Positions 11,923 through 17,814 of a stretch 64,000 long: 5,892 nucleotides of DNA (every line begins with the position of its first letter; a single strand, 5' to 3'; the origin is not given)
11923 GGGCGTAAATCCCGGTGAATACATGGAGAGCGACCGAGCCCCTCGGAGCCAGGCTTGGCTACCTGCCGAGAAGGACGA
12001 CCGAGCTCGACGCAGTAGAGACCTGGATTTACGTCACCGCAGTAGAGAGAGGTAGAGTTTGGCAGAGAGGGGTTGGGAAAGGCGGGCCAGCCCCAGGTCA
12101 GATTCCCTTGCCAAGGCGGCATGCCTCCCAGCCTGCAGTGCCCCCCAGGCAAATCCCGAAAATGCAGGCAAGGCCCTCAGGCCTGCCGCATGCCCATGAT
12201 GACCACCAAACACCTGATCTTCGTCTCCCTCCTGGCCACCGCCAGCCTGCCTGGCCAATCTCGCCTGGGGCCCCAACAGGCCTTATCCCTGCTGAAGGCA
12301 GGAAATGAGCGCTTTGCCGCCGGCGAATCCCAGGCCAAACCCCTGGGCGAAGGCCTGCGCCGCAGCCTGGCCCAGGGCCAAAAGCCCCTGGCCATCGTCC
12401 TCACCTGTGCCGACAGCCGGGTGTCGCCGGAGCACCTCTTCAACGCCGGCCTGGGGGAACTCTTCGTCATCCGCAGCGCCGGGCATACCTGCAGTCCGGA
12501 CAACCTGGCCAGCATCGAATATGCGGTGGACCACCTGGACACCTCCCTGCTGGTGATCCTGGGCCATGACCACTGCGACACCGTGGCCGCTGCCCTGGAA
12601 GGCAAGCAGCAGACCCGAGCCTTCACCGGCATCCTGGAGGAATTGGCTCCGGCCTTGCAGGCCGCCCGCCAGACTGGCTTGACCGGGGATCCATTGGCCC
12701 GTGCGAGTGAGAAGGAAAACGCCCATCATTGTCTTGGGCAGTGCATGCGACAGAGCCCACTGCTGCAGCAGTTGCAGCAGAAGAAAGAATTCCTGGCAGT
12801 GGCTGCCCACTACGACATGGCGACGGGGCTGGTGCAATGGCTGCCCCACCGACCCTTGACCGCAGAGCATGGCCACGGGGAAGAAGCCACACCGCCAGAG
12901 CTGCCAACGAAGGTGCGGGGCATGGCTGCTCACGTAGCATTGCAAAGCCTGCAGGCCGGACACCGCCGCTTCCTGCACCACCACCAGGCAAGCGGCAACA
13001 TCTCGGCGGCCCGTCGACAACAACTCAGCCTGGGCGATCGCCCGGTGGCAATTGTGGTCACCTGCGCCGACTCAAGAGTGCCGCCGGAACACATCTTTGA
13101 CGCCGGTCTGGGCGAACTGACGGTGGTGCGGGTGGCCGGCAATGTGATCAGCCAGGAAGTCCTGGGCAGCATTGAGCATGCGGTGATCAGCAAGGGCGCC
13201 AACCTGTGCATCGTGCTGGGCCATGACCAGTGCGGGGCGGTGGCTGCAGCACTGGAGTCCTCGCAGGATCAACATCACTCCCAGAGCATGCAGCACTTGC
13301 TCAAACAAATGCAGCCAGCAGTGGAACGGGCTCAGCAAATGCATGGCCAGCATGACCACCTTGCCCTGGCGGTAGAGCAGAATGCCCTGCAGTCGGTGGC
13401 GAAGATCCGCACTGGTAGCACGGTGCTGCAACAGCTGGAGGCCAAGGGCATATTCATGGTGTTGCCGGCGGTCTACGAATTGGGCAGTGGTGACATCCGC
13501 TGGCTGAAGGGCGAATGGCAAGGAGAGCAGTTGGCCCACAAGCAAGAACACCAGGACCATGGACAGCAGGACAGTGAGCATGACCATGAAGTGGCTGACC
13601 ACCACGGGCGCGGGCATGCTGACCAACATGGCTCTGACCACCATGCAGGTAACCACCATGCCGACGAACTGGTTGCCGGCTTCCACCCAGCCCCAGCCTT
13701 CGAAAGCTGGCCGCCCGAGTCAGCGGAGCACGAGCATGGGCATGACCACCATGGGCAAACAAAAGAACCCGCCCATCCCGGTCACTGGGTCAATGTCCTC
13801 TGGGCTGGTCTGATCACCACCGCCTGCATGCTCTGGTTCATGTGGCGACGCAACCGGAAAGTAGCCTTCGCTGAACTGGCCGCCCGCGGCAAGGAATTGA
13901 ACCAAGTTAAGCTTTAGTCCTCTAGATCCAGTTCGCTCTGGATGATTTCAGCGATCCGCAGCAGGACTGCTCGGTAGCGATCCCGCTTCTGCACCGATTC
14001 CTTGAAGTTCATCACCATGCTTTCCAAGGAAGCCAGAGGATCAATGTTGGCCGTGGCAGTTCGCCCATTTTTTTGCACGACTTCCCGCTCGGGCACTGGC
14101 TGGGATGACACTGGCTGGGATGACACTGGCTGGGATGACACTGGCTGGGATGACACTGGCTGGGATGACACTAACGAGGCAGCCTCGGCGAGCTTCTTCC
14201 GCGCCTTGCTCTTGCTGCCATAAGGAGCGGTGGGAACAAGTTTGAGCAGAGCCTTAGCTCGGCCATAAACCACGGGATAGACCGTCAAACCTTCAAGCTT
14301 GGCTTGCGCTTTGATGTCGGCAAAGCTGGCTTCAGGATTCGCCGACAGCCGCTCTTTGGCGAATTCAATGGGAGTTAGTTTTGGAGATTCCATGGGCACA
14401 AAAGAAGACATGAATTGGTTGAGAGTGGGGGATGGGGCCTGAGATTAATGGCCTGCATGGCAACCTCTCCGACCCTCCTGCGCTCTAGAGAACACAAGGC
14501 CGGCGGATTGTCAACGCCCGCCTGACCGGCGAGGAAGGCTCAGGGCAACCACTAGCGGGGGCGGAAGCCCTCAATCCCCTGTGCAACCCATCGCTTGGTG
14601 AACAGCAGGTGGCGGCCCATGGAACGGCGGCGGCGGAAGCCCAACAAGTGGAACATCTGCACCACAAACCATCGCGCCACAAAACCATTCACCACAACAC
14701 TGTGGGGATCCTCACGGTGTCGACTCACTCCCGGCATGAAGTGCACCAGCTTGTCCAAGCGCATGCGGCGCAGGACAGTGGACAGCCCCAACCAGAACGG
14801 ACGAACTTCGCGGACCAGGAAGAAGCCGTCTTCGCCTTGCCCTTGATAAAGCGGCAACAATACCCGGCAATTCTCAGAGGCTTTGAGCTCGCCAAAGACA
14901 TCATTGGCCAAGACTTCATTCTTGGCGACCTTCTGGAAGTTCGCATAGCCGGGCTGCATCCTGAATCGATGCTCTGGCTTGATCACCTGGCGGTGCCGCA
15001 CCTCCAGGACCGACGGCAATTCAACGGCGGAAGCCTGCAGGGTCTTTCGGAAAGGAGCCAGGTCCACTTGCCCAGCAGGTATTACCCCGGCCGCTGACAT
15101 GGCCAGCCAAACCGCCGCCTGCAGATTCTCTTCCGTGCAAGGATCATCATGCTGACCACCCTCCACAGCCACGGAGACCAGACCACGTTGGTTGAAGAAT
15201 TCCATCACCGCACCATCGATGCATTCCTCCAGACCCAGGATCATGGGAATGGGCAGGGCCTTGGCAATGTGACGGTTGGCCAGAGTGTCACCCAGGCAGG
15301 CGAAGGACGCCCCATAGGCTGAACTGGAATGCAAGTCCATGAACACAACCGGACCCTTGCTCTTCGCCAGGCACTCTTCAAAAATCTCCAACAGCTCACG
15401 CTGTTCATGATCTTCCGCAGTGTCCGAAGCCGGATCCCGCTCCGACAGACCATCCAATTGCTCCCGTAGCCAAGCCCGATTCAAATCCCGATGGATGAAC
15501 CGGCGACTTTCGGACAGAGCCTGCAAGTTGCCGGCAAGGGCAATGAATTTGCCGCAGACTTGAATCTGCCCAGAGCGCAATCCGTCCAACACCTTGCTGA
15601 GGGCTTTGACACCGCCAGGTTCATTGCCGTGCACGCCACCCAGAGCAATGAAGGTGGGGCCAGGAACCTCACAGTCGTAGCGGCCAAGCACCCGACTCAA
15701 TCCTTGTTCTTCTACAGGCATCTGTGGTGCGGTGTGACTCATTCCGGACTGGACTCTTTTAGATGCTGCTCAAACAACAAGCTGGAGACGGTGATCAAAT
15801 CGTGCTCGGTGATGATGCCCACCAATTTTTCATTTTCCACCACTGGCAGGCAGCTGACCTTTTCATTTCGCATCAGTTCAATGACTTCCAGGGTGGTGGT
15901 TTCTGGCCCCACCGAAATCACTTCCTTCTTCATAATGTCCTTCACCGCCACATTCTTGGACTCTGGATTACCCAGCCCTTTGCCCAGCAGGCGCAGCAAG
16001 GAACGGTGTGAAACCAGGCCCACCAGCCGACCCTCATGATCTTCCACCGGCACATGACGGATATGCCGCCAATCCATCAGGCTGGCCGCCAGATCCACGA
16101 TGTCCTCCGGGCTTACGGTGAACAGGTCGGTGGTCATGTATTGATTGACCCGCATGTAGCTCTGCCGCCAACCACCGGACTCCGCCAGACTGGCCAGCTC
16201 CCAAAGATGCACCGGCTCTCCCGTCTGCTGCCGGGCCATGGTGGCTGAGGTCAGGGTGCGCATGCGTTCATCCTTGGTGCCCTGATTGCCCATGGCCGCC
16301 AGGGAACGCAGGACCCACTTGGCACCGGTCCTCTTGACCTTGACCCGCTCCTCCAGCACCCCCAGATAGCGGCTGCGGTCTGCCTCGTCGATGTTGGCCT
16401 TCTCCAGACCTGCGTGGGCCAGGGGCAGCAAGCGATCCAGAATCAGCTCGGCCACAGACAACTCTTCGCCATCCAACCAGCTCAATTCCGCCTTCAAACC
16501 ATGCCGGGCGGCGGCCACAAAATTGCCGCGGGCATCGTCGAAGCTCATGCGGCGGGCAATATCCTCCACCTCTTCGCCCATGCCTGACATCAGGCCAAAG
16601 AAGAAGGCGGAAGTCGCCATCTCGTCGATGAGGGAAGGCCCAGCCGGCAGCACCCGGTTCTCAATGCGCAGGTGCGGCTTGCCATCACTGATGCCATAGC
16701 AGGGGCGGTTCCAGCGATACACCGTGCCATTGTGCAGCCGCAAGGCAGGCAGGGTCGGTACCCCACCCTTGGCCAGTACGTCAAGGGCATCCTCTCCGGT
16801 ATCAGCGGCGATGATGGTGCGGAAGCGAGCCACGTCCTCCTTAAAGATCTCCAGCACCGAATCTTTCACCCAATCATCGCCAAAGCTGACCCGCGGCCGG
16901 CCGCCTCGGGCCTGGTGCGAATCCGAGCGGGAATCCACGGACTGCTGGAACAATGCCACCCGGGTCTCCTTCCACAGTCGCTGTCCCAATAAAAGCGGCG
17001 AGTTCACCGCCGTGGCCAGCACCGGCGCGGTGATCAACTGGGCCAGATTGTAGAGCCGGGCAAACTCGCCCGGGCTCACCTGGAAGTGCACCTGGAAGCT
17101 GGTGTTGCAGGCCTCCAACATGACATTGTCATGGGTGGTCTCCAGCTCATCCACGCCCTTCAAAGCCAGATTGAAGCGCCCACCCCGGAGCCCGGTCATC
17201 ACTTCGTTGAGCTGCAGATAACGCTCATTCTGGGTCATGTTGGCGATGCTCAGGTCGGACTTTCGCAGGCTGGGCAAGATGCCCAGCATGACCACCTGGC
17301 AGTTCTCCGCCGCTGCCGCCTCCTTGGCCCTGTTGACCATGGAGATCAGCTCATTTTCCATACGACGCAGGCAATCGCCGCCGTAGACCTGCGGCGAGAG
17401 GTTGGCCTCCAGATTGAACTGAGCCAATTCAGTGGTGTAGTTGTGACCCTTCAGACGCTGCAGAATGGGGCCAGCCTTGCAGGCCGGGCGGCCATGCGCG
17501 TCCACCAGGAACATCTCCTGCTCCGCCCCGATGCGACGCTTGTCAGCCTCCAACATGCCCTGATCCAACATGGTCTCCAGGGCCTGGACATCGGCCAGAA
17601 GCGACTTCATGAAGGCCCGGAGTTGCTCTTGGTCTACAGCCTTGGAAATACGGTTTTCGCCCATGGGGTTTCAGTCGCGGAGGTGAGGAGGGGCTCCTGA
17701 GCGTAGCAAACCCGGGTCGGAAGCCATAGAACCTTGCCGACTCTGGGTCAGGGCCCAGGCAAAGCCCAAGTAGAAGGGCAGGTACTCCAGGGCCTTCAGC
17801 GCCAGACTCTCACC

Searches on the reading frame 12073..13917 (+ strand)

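Call 45: search_protein_families(library=pfam, proteins=[window:12073-13917:+], max_evalue=0.00001)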
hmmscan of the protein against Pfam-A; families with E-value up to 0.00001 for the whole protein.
window:12073-13917:+ (614 aa): 1 family
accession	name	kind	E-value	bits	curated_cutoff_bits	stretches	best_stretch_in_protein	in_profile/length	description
PF00484.24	Pro_CA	-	1.7e-67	227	25.7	2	326-474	1-155/156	Carbonic anhydrase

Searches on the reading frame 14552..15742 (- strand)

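Call 45: search_protein_families(library=pfam, proteins=[window:14552-15742:-], max_evalue=0.00001)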
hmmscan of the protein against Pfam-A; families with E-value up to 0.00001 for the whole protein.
window:14552-15742:- (396 aa): 1 family
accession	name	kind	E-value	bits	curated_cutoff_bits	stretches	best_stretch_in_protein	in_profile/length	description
PF24827.1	AstE_AspA_cat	-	1.3e-14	54.7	25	1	27-207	1-178/192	Succinylglutamate desuccinylase/Aspartoacylase catalytic domain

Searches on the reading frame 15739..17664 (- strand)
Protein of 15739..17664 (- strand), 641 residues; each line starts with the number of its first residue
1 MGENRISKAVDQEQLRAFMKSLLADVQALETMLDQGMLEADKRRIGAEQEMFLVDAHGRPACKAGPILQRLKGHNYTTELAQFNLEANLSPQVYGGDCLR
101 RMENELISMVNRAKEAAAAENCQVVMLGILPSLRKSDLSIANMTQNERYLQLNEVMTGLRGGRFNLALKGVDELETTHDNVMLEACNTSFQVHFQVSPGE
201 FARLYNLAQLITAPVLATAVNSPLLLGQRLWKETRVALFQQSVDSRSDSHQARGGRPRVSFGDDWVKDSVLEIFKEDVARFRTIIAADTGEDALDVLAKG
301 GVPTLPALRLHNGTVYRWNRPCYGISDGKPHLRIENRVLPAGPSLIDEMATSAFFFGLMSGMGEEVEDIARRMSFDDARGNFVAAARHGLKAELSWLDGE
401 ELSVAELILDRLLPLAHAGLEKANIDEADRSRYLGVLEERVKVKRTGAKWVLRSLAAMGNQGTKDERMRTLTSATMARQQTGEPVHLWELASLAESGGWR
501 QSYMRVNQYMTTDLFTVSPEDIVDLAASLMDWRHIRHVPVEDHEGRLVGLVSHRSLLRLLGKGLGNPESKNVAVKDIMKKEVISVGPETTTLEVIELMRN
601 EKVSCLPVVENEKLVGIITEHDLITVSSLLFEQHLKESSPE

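Call 45: search_protein_families(library=pfam, proteins=[window:15739-17664:-], max_evalue=0.00001)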
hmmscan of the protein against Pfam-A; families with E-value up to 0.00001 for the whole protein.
window:15739-17664:- (641 aa): 1 family
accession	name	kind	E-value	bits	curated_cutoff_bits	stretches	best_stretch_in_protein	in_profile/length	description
PF00571.33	CBS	-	2.3e-29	101.9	24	2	574-626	1-54/57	CBS domain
